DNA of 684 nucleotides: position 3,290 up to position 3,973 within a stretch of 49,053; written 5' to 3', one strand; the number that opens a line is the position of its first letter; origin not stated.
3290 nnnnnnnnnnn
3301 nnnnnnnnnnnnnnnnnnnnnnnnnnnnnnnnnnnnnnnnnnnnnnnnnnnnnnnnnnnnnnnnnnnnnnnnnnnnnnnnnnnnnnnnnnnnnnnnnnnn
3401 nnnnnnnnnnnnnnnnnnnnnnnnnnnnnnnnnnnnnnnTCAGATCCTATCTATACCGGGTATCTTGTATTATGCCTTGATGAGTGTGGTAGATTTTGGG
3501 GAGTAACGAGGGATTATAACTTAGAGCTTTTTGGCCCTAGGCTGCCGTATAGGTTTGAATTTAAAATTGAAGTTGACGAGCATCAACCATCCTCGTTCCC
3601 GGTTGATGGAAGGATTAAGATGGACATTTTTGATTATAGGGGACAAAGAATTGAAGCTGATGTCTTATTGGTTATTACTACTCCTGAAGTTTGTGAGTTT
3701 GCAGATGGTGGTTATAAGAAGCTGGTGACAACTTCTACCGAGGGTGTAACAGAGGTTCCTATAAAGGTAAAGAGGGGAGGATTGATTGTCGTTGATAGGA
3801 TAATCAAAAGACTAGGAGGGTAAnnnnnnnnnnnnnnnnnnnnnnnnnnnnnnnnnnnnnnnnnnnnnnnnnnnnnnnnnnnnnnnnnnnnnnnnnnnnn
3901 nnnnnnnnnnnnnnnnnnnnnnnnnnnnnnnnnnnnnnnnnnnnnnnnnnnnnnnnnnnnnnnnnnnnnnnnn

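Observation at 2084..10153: Five-member paralog family of 525-621-aa proteins ending in a bacterial Ig-like domain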

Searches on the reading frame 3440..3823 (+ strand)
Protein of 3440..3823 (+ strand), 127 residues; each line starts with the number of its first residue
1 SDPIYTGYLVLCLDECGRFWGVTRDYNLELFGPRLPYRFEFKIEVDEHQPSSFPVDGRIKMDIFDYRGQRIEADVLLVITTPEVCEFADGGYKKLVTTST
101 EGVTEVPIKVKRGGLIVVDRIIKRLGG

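Call 24: search_solved_structures(query=A2, max_evalue=10, show_alignments=2)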
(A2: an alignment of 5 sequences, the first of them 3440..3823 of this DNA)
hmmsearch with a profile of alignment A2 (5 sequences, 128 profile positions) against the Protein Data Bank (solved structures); distinct sequences matched with E-value up to 10: 4.
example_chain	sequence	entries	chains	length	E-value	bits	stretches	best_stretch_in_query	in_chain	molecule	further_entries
9l3d_A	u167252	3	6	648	0.57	13.2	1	53-92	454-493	Glycoside hydrolase superfamily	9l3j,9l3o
9l3p_A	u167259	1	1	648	0.58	13.2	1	53-92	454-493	Glycoside hydrolase superfamily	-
8gra_J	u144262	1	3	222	0.85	12.7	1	32-110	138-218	Type VI secretion system spike protein Paar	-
9gsx_A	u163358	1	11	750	0.93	12.5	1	66-122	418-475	Flagellin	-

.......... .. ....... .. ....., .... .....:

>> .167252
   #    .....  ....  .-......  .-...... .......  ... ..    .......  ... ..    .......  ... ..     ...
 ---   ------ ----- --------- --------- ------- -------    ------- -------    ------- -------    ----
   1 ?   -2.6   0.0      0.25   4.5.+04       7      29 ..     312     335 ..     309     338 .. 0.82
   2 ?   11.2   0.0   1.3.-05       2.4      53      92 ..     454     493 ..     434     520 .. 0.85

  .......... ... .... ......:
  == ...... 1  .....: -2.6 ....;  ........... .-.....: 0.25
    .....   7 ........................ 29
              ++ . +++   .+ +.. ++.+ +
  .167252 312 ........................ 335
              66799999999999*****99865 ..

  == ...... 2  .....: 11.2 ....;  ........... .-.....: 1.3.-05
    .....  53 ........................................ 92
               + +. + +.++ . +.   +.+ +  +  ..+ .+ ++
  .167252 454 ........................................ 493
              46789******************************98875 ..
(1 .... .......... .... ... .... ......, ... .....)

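Call 25: search_protein_families(library=pfam, alignment_id=A2, max_evalue=10)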
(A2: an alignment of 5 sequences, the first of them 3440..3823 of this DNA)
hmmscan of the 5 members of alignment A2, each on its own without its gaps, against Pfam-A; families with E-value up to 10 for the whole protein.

A. member 1, window:3440-3823:+ (127 aa): 1 family
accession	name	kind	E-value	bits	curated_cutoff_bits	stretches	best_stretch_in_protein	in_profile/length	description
PF01849.23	NAC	-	0.19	12.1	21.3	1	93-119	9-35/57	NAC domain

B. families by the number of members that match (of 5 scanned): 5 families
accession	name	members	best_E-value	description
PF03479.20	PCC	1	0.008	Plants and Prokaryotes Conserved (PCC) domain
PF14292.12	SusE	1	0.02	SusE outer membrane protein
PF25513.1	P2_C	1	0.13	Viral coat protein P2 C-terminal domain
PF01849.23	NAC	1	0.19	NAC domain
PF04772.17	Flu_B_M2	1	0.19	Influenza B matrix protein 2 (BM2)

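Call 26: search_protein_representatives(alignment_id=A2)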
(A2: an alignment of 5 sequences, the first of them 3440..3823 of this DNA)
Query: 5 sequences, 128 profile positions. Proteins with E-value up to 0.001 (for the whole library): 636; up to 1e-10: 185; up to 1e-30: 5. The best 150 are listed.
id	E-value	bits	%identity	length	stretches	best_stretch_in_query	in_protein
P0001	1.1e-45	170.8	-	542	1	5-127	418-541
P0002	7.6e-45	168.1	-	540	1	2-124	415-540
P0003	1.4e-42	160.7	-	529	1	1-126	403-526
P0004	3.1e-37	143.5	-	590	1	5-126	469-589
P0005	3.2e-33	130.5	-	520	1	14-127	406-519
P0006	3.4e-30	120.7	-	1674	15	26-80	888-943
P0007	3.8e-26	107.6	-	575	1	9-124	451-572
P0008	5.9e-25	103.8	-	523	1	13-120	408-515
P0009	2.4e-24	101.8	-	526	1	8-119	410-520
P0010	2.9e-22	95.1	-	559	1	5-120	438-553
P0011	3.8e-21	91.4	-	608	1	10-124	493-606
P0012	6.9e-21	90.6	-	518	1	10-122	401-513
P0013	1.7e-20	89.3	-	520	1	13-124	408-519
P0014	2.8e-20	88.6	-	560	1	10-117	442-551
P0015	4.9e-20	87.9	-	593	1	14-118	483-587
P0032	2.9e-17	78.9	-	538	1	13-122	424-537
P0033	3.0e-17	78.9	-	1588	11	16-118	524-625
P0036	6.2e-17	77.8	-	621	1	15-120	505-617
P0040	9.4e-17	77.2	-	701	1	25-119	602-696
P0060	1.3e-15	73.5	-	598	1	15-122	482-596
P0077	1.2e-14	70.5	-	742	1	10-120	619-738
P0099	2.3e-13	66.3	-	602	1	9-121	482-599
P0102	2.7e-13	66.0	-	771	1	12-121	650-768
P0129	2.7e-12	62.8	-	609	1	11-118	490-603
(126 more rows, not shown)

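Call 30: search_protein_families(library=pfam, proteins=[P0129, P0036, P0099, P0060, P0008, P0006, P0033, P0102, P0077, P0040], max_evalue=0.01)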
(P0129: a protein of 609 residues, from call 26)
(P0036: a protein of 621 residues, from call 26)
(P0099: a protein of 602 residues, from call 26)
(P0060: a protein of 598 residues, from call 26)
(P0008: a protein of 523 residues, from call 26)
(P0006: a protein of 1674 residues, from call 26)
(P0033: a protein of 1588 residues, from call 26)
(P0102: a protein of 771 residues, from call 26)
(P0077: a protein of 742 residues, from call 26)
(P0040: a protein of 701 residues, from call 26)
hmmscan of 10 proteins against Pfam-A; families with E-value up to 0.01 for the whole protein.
P0129 (609 aa): 0 families

P0036 (621 aa): 0 families

P0099 (602 aa): 0 families

P0060 (598 aa): 0 families

P0008 (523 aa): 0 families

P0006 (1674 aa): 6 families
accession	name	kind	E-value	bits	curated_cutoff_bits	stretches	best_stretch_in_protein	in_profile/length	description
PF13620.12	CarboxypepD_reg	-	1.4e-28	99.5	32.3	0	1122-1207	1-79/82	Carboxypeptidase regulatory-like domain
PF09134.16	Invasin_D3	-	6.1e-26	91.3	33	0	1203-1298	3-95/98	Invasin, domain 3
PF02369.22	Big_1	-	5.4e-25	87.8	34.9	0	96-181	4-88/93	Bacterial Ig-like domain (group 1)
PF18565.7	Glyco_hydro2_C5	-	1.1e-18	67.5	32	0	1222-1291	18-100/103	Glycoside hydrolase family 2 C-terminal domain 5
PF17843.6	MycE_N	-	3.5e-05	24.9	27.3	0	593-657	6-72/111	MycE methyltransferase N-terminal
PF14465.12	NFRKB_winged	-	0.0015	19.2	22.2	0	991-1022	43-74/103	NFRKB Winged Helix-like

P0033 (1588 aa): 3 families
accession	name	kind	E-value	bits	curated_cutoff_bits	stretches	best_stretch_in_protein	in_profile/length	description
PF22091.2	DUF6941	-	2.8e-14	54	27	0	668-729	54-108/125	Family of unknown function (DUF6941)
PF18565.7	Glyco_hydro2_C5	-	1.1e-12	48.1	32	0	1287-1317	19-50/103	Glycoside hydrolase family 2 C-terminal domain 5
PF13464.11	RodZ_C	-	0.0059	17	23.9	0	1456-1485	32-61/72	RodZ C-terminal domain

P0102 (771 aa): 1 family
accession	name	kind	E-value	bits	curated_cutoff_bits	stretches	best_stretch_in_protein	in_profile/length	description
PF12195.14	End_beta_barrel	-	0.0065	16.8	35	1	185-227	20-59/83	Beta barrel domain of bacteriophage endosialidase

P0077 (742 aa): 2 families
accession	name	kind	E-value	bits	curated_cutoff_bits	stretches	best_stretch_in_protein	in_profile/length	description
PF12195.14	End_beta_barrel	-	1.5e-06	28.5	35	2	172-220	16-62/83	Beta barrel domain of bacteriophage endosialidase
PF01734.28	Patatin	-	0.0092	16.6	27.7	0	376-487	25-157/191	Patatin-like phospholipase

P0040 (701 aa): 0 families

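Call 31: list_cluster_members(proteins=[P0129, P0036, P0099, P0060, P0008, P0009, P0007, P0011, P0032, P0005])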
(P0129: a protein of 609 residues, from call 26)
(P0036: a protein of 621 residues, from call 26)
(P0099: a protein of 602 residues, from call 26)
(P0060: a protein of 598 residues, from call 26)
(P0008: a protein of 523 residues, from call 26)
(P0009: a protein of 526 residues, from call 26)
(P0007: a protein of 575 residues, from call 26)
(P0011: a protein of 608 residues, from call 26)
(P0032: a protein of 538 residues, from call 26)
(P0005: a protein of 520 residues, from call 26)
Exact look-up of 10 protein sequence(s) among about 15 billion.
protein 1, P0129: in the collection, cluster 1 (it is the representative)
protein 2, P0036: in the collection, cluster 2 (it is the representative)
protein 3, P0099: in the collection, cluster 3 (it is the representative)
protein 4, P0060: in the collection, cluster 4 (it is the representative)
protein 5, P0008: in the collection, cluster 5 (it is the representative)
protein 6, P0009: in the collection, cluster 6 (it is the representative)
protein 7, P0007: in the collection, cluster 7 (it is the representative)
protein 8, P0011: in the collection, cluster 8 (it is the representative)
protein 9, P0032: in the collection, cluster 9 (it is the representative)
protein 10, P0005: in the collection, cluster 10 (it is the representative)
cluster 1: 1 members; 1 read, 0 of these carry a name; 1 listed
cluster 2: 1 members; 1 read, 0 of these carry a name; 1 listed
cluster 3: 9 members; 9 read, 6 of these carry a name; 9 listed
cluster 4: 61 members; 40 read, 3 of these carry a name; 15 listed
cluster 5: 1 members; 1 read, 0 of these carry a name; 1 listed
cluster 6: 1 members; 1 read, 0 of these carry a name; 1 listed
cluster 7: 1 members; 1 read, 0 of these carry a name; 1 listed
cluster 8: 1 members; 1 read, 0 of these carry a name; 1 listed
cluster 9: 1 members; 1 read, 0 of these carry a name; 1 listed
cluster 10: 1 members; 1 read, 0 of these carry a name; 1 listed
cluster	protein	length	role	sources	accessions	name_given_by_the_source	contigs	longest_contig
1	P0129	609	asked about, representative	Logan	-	-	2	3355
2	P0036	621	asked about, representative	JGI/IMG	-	-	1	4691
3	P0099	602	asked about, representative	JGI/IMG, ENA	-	hypothetical protein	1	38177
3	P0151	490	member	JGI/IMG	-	hypothetical protein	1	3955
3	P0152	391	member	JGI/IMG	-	hypothetical protein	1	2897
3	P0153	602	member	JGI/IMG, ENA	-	hypothetical protein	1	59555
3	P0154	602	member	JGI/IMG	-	hypothetical protein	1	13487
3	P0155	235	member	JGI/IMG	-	hypothetical protein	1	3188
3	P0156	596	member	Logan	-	-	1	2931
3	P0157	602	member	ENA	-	-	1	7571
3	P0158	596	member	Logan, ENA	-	-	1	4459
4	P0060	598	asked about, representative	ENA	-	-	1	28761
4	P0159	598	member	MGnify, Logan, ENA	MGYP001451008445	FL=1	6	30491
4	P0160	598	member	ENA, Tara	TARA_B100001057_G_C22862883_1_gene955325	strand:+ start:3201 stop:4997 length:1797 start_codon:yes stop_codon:yes ...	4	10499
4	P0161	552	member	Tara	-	strand:- start:19 stop:1677 length:1659 start_codon:yes stop_codon:yes gene_type:complete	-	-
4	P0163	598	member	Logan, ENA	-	-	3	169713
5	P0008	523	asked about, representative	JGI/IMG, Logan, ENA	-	-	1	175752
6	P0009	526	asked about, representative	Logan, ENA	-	-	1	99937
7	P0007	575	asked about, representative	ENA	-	-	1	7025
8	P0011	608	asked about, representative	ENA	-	-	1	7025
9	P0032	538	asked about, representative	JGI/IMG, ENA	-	-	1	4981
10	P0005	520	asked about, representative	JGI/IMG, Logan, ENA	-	-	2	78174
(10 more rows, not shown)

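Call 32: search_dna_similar(query=P0060, collection=phages, mode=protein, max_evalue=0.001, max_rows=30)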
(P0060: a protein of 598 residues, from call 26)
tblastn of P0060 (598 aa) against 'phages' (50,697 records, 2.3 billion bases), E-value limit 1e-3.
Records with a match: 8; places in all: 8; records where one place covers at least 80% of the query: 0.
Best place of each record, by identity: <60% 8.
By first word of the organism name: Bacillus 8.
By host as written in the record: Bacillus subtilis 4; Bacillus subtilis subsp. subtilis 168 2; Bacillus sp 1; Bacillus pumilus 1.
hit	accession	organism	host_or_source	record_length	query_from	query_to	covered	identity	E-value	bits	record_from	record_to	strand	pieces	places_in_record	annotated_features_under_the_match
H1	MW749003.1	Bacillus phage vB_BspM_Internexus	Bacillus sp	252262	396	590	33%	25.7%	4e-5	53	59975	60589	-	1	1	hypothetical protein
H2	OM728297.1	Bacillus phage vB_BsuM-Goe21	Bacillus subtilis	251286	461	590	22%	26.2%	9e-5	52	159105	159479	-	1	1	hypothetical protein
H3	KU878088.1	Bacillus phage AR9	Bacillus subtilis subsp. subtilis 168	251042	461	591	22%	25.2%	1e-4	51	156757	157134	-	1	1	virion protein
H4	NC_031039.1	Bacillus phage AR9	Bacillus subtilis subsp. subtilis 168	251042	461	591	22%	25.2%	1e-4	51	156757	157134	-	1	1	virion protein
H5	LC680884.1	Bacillus phage PBS1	Bacillus subtilis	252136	461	591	22%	25.2%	1e-4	51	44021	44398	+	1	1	hypothetical protein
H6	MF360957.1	Bacillus phage PBS1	Bacillus subtilis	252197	461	591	22%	25.2%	1e-4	51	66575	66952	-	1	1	83: hypothetical protein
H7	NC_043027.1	Bacillus phage PBS1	Bacillus subtilis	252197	461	591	22%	25.2%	1e-4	51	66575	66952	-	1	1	83: hypothetical protein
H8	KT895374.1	Bacillus phage vB_BpuM-BpSp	Bacillus pumilus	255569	478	593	19%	27.6%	8e-4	49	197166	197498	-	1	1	hypothetical protein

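Call 33: search_dna_similar(query=P0099, collection=phages, mode=protein, max_evalue=0.001, max_rows=30)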
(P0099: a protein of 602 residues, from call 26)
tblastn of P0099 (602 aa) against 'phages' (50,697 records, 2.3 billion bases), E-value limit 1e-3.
Records with a match: 3; places in all: 3; records where one place covers at least 80% of the query: 0.
Best place of each record, by identity: <60% 3.
By first word of the organism name: Ralstonia 3.
By host as written in the record: Ralstonia solanacearum 3.
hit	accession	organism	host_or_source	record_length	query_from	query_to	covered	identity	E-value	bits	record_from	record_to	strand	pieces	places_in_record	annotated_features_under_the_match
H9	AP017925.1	Ralstonia phage RP31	Ralstonia solanacearum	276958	418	565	25%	29.2%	6e-7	59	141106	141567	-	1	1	hypothetical protein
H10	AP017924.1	Ralstonia phage RP12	Ralstonia solanacearum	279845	418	565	25%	29.2%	6e-7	59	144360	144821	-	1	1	hypothetical protein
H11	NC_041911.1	Ralstonia phage RP12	Ralstonia solanacearum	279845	418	565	25%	29.2%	6e-7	59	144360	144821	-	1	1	hypothetical protein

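Call 34: get_annotated_region(hit=H3, flank=12000)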
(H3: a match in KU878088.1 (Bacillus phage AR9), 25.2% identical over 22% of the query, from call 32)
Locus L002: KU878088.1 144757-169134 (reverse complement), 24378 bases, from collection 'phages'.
description: Bacillus phage AR9, complete genome.
organism: Bacillus phage AR9 (NCBI taxid 1815509)
taxonomy: Viruses; Duplodnaviria; Heunggongvirae; Uroviricota; Caudoviricetes; Takahashivirus; Takahashivirus PBS1
host: Bacillus subtilis subsp. subtilis 168; source: -; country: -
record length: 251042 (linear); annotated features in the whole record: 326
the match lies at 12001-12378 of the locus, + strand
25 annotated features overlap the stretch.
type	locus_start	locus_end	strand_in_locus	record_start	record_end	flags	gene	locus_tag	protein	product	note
CDS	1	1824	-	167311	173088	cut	-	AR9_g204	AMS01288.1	tail tape measure protein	-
CDS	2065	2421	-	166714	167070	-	-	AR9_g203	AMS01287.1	virion protein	-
CDS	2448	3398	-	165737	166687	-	-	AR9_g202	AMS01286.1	hypothetical protein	-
CDS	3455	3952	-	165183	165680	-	-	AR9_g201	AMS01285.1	hypothetical protein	-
CDS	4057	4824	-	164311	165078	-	-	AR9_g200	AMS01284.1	hypothetical protein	-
regulatory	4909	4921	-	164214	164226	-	-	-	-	promoter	early promoter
CDS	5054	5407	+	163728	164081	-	-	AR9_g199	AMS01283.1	hypothetical protein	-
CDS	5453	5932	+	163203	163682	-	-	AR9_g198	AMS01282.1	virion protein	-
CDS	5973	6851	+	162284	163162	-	-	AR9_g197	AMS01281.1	virion protein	-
CDS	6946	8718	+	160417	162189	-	-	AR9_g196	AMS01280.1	hypothetical protein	pfam13229 - right handed beta helix region; pfam05048 - periplasmic copper binding protein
CDS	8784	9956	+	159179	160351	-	-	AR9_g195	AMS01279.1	N-acetylmuramoyl-L-alanine amidase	cd06523 - bacteriophage endolysin that displays potent lytic activity toward Bacillus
CDS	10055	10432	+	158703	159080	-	-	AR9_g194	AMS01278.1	hypothetical protein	-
CDS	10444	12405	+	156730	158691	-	-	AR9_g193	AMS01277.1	virion protein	-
CDS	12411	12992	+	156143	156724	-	-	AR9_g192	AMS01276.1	hypothetical protein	cd11303 - cadherin-like repeat domain of alpha dystroglycan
CDS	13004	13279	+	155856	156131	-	-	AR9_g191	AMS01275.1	hypothetical protein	-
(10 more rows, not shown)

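Call 35: get_annotated_region(hit=H10, flank=12000)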
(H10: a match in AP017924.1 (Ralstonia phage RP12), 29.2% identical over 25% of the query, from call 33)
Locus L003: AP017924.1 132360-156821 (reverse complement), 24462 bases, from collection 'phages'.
description: Ralstonia phage RP12 DNA, complete genome.
organism: Ralstonia phage RP12 (NCBI taxid 1923889)
taxonomy: Viruses; Duplodnaviria; Heunggongvirae; Uroviricota; Caudoviricetes; Ripduovirus; Ripduovirus RP12
host: Ralstonia solanacearum; source: -; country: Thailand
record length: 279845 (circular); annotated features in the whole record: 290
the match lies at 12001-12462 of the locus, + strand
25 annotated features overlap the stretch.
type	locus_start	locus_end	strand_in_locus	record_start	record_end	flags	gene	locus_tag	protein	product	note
CDS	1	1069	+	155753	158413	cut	-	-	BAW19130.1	putative ribonucleoside-diphosphate reductase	ORF156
CDS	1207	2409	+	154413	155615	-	-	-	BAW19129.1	putative ribonucleotide reductase of class Ia (Aerobic), beta subunit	ORF155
CDS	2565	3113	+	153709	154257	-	-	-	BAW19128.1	hypothetical protein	ORF154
CDS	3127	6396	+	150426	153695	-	-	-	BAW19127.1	putative tail fiber protein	ORF153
CDS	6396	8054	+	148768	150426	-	-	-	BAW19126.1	hypothetical protein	ORF152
CDS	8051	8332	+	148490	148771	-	-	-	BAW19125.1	hypothetical protein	ORF151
CDS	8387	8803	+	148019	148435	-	-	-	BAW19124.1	hypothetical protein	ORF150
CDS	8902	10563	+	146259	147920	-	-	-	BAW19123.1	hypothetical protein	ORF149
CDS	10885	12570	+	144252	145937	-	-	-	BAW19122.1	hypothetical protein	ORF148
CDS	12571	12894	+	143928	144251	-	-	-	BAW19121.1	hypothetical protein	ORF147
CDS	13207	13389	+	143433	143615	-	-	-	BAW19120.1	hypothetical protein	ORF146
CDS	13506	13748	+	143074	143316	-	-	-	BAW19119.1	hypothetical protein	ORF145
CDS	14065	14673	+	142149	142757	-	-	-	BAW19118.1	hypothetical protein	ORF144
CDS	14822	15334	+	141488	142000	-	-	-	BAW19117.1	hypothetical protein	ORF143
CDS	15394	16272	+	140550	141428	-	-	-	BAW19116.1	hypothetical protein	ORF142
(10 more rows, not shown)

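Call 41: find_encoding_contigs(protein=P0005, flank=10000, max_places=6)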
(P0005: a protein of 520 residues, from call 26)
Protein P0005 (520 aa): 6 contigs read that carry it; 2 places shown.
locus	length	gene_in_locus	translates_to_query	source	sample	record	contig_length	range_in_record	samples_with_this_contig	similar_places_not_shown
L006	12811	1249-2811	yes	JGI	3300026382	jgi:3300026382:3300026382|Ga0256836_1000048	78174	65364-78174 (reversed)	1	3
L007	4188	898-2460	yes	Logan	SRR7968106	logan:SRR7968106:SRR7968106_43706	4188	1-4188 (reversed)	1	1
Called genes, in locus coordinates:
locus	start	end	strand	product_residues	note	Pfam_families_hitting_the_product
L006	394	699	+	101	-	-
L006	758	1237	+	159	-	-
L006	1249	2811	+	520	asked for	-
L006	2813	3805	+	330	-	-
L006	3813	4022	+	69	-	-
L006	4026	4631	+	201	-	PF01471:PG_binding_1 (weak)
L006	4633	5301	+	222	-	-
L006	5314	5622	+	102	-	-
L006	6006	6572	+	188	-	PF01471:PG_binding_1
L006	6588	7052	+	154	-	-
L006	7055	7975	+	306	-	-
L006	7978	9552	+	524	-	-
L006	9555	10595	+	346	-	-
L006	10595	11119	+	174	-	-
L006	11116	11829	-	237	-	-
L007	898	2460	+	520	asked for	-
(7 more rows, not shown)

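Call 65: find_related_loci(query=P0060, collection=viral_contigs, flank=10000)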
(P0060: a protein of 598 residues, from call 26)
Query P0060 (598 aa) in viral_contigs; peptide patterns used: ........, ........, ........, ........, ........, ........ (x = any residue, [..] = any of these).
4 stretches matched a pattern, but none encodes a relative of the query by tblastn (E <= 1e-3).

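Call 66: find_related_loci(query=P0008, collection=viral_contigs, flank=10000)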
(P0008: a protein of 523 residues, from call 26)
Query P0008 (523 aa) in viral_contigs; peptide patterns used: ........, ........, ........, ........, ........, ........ (x = any residue, [..] = any of these).
1 stretches matched a pattern, but none encodes a relative of the query by tblastn (E <= 1e-3).

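Call 67: find_encoding_contigs(protein=P0007, flank=10000, max_places=4)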
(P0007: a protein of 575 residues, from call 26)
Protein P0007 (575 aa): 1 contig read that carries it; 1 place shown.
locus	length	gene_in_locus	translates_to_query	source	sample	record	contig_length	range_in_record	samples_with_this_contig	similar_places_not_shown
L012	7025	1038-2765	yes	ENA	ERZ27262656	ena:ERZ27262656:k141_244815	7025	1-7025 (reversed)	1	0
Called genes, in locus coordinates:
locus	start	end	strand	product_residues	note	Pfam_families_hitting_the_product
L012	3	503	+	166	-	?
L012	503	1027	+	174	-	-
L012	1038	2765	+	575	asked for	-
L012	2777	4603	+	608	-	-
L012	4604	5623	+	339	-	-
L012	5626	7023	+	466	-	?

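Call 68: find_encoding_contigs(protein=P0008, flank=10000, max_places=2)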
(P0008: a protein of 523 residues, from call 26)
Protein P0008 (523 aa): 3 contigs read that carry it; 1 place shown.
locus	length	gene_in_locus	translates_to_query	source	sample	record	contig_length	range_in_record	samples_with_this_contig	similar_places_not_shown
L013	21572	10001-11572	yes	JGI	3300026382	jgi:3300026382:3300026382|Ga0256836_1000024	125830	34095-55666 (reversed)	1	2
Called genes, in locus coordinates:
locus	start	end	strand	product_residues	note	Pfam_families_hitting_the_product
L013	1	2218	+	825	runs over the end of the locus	PF03477:ATP-cone, PF00317:Ribonuc_red_lgN (weak), PF02867:Ribonuc_red_lgC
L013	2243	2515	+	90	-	-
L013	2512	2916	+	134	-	-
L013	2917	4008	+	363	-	PF00268:Ribonuc_red_sm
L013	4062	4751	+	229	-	PF00383:dCMP_cyt_deam_1, PF14437:MafB19-deam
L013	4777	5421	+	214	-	PF13353:Fer4_12, PF04055:Radical_SAM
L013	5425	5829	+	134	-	-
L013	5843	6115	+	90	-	-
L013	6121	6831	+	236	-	-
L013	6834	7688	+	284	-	PF13385:Laminin_G_3 (weak)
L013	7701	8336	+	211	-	-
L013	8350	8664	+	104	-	-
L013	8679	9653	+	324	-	-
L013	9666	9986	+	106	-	-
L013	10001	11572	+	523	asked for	-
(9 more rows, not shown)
